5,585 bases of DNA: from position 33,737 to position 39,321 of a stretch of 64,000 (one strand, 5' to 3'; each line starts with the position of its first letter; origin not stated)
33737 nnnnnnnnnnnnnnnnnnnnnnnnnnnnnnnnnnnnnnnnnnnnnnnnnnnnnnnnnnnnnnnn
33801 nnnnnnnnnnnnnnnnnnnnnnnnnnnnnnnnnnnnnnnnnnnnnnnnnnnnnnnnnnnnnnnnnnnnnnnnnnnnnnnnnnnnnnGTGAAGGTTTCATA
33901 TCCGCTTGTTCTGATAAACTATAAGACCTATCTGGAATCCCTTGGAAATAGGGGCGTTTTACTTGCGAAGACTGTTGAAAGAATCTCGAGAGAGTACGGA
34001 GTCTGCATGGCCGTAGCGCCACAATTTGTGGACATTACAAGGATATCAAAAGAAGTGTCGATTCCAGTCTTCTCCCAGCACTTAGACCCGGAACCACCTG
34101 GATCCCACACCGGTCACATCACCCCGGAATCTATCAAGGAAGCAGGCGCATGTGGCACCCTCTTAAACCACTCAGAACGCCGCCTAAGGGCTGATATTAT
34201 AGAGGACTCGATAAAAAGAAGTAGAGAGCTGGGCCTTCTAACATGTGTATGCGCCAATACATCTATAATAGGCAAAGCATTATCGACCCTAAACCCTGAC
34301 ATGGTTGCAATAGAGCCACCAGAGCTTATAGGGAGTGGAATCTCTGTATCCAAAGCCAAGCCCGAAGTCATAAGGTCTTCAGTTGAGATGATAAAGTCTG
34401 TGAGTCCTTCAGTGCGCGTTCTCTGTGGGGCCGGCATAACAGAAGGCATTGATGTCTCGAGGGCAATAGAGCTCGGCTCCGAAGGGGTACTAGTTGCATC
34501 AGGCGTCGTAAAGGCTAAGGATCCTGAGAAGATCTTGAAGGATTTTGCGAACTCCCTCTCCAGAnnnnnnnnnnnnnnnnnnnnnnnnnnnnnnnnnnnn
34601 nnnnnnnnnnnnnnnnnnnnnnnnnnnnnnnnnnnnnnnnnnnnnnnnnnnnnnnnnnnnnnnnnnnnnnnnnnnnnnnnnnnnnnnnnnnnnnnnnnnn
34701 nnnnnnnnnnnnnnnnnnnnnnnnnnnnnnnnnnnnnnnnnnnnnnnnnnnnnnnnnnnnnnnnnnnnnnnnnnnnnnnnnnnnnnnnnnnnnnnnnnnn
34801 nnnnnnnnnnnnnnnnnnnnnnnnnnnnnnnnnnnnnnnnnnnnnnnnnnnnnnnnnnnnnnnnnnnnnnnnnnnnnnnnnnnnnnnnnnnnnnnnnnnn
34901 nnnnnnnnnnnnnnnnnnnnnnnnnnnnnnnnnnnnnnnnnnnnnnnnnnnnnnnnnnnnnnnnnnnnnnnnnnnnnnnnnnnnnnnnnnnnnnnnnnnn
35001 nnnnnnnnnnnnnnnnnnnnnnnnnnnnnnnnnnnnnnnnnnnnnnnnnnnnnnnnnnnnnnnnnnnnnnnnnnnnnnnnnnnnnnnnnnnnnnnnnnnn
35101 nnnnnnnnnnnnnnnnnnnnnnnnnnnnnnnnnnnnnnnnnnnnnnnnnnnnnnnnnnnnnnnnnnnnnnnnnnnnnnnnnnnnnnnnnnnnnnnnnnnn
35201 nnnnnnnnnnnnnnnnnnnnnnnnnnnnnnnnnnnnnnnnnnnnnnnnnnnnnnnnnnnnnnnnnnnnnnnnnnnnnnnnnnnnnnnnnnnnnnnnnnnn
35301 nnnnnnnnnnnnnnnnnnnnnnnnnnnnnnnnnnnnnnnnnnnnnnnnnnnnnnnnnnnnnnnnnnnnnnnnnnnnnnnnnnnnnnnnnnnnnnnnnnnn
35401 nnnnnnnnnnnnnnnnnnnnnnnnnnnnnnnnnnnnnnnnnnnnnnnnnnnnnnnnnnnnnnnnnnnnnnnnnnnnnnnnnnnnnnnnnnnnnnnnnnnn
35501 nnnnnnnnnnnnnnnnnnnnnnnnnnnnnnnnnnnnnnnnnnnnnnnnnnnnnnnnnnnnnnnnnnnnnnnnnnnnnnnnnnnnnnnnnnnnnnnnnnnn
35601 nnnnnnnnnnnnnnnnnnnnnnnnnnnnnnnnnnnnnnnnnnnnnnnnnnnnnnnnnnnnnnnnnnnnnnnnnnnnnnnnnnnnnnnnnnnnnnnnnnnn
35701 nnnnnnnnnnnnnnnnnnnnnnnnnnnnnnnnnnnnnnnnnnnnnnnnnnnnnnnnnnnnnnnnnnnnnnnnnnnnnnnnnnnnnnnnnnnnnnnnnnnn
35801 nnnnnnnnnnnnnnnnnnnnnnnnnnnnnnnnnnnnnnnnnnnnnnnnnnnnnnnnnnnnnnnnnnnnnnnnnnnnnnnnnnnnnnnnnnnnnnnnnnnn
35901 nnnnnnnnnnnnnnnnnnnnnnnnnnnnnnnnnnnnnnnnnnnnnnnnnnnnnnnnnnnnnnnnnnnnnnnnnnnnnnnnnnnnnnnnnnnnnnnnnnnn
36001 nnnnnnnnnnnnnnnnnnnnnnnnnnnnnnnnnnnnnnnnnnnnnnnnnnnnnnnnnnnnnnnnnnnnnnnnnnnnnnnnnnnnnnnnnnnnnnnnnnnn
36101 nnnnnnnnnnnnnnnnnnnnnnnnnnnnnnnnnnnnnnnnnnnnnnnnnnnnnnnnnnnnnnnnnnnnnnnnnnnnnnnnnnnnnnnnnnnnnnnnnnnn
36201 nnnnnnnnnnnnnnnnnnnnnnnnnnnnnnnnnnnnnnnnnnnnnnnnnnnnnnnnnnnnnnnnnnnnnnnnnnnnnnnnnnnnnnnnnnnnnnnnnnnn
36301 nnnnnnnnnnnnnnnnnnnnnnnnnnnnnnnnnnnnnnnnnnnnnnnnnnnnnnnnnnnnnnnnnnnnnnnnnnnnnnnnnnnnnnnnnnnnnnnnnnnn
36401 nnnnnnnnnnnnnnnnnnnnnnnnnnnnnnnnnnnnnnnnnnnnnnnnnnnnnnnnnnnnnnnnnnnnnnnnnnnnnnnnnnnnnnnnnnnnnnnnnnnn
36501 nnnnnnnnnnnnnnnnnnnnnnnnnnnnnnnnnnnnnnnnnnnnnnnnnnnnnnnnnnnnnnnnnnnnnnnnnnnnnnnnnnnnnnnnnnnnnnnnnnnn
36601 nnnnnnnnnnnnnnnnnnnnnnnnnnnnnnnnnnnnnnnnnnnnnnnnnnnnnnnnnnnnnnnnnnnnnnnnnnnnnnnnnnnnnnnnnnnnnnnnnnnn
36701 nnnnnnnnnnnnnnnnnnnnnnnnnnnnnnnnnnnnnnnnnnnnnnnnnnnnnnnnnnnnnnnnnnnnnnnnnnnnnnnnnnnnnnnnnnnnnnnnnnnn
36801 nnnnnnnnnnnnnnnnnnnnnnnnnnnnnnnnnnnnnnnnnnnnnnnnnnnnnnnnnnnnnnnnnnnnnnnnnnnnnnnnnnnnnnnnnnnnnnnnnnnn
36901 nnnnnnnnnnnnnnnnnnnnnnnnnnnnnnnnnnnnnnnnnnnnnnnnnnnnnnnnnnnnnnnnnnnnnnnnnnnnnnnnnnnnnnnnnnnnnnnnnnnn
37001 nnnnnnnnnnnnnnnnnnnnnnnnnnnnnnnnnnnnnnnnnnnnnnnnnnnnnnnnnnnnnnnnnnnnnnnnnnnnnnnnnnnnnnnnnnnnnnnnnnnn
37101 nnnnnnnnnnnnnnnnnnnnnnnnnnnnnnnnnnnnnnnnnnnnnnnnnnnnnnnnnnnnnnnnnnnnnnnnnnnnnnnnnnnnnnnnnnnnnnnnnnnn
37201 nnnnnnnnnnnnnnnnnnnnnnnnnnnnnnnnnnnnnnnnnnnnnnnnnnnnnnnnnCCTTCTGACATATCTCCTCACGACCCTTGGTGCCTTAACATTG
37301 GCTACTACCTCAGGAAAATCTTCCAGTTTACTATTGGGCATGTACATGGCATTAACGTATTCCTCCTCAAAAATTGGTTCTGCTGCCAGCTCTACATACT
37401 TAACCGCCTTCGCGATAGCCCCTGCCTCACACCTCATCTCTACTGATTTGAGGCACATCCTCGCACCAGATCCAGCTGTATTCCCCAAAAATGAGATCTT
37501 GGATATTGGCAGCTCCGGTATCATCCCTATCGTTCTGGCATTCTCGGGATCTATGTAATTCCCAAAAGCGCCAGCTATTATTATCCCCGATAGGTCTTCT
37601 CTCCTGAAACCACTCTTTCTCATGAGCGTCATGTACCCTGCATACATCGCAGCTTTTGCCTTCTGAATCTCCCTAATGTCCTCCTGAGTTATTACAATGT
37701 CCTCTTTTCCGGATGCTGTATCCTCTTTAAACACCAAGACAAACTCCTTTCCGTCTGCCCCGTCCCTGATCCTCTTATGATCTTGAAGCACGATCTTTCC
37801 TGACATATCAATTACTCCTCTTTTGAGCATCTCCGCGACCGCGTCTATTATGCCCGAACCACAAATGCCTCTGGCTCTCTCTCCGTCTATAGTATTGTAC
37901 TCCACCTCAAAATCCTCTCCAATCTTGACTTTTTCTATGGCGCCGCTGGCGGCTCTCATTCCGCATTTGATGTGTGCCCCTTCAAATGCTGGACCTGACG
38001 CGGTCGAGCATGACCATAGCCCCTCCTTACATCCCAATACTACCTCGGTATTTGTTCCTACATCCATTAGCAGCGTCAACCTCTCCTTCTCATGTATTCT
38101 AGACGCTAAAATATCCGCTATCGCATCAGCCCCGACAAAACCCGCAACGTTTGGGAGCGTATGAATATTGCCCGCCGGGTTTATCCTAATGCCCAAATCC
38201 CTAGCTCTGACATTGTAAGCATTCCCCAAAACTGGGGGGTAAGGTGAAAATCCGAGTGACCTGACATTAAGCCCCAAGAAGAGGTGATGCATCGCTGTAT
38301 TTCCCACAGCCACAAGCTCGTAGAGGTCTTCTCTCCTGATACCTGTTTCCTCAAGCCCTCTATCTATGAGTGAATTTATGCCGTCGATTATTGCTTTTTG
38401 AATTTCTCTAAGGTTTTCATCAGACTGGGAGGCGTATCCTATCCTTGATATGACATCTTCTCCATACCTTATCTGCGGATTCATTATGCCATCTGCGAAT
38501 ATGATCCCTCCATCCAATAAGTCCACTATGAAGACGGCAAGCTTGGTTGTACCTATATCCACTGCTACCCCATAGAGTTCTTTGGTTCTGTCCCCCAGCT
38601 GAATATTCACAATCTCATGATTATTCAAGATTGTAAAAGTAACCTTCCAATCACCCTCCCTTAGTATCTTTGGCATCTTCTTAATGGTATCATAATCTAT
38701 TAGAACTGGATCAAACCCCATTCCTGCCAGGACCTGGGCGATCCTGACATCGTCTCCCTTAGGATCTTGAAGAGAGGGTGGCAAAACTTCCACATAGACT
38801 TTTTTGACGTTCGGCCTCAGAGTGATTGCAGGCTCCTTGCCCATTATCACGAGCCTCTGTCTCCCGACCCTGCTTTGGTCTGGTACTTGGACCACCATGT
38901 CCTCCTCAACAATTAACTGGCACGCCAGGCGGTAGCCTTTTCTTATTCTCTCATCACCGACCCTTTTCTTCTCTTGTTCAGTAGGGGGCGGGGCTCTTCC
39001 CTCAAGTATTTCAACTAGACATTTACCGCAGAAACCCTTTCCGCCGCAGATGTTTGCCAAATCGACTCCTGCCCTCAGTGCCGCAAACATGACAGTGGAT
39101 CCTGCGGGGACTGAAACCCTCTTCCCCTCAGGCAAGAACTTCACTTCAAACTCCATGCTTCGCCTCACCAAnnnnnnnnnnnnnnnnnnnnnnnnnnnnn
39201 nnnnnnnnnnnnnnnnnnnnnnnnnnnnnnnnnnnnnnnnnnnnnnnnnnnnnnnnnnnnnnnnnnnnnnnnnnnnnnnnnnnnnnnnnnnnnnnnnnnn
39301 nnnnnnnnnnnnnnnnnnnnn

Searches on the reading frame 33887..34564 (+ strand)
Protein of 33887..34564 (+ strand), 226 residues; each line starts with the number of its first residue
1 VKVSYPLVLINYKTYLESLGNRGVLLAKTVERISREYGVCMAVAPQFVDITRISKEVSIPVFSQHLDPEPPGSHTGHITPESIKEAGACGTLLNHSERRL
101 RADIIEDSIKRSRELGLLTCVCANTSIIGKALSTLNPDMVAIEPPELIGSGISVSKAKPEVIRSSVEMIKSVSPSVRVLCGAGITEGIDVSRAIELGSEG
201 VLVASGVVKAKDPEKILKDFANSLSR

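Call 16: search_protein_families(library=ncbifam, proteins=[window:33887-34564:+])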
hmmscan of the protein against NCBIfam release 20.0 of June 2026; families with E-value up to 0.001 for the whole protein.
window:33887-34564:+ (226 aa): 8 families
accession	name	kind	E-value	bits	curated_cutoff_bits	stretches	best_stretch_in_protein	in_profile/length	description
NF003302.0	PRK04302.1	subfamily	3.1e-93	311.6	132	1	4-224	2-222/223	triose-phosphate isomerase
TIGR00419.1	tim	equivalog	2.1e-59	201.1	130.6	1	7-211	1-228/228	triose-phosphate isomerase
NF011163.0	PRK14565.1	equivalog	4.1e-07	29.9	298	0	7-110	4-108/240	triosephosphate isomerase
NF010569.0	PRK13962.1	equivalog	1.6e-05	23.3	883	1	26-122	421-520/645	bifunctional phosphoglycerate kinase/triosephosphate isomerase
TIGR00343.1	TIGR00343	equivalog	0.00016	21.3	438.45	1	161-218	181-242/287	pyridoxal 5'-phosphate synthase lyase subunit PdxS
NF000728.0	PRK00042.3-2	equivalog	0.00017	21.2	255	0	55-100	47-92/231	triose-phosphate isomerase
NF003215.0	PRK04180.1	equivalog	0.00026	20.5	395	0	175-217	210-252/298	pyridoxal 5'-phosphate synthase lyase subunit PdxS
NF012036.0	PRK15492.1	equivalog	0.00042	19.8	509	1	50-101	58-109/261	triosephosphate isomerase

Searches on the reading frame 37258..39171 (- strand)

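Call 12: search_protein_families(library=ncbifam, proteins=[window:37258-39171:-])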
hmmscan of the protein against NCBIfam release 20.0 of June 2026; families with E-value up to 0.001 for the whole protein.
window:37258-39171:- (638 aa): 9 families
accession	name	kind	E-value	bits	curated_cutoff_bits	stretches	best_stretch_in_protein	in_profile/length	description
NF040756.1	corr_regen_AcsV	exception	7.1e-160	533.4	800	1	10-620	2-632/632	corrinoid activation/regeneration protein AcsV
TIGR04270.1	Rama_corrin_act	subfamily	8e-47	159.8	500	1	200-609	1-414/534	methylamine methyltransferase corrinoid protein reductive activase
TIGR01941.1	nqrF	equivalog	1.2e-11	44.2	295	1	15-99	40-123/405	NADH:ubiquinone reductase (Na(+)-transporting) subunit F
NF004317.0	PRK05713.1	equivalog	4.1e-10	39.4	338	1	16-107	8-95/312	iron-sulfur-binding ferredoxin reductase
NF058606.1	GlBtMonoRdsGbcB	equivalog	8.1e-09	34.8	500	1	5-95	275-361/362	glycine betaine monooxygenase reductase subunit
TIGR02007.1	fdx_isc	equivalog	7.1e-07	29.4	132.1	1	10-98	9-101/110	ISC system 2Fe-2S type ferredoxin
NF040810.1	BenC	equivalog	9e-07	28.3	430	1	19-105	15-100/333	benzoate 1,2-dioxygenase electron transfer component BenC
NF007964.0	PRK10684.1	equivalog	0.00019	20.5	383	1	13-94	255-332/333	NADH oxidoreductase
TIGR02008.1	fdx_plant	subfamily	0.00042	20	81.15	0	10-95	5-89/97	ferredoxin [2Fe-2S]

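Call 73: search_protein_families(library=pfam, proteins=[window:37258-39171:-])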
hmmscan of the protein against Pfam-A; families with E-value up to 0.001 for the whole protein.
window:37258-39171:- (638 aa): 5 families
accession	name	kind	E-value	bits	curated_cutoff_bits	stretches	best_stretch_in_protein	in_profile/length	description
PF14574.11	RACo_C_ter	-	2.1e-96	322.4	27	1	365-622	2-260/261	C-terminal domain of RACo the ASKHA domain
PF17651.6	Raco_middle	-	1.3e-55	187.9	26.8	1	200-362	1-163/163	RACo middle region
PF17650.6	RACo_linker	-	9.2e-20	70.7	26.2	1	113-196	3-85/86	RACo linker region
PF00111.32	Fer2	-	1.9e-12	47.4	21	1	14-88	5-76/77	2Fe-2S iron-sulfur cluster binding domain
PF13510.11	Fer2_4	-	1.1e-06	29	22.8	1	9-95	3-78/82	2Fe-2S iron-sulfur cluster binding domain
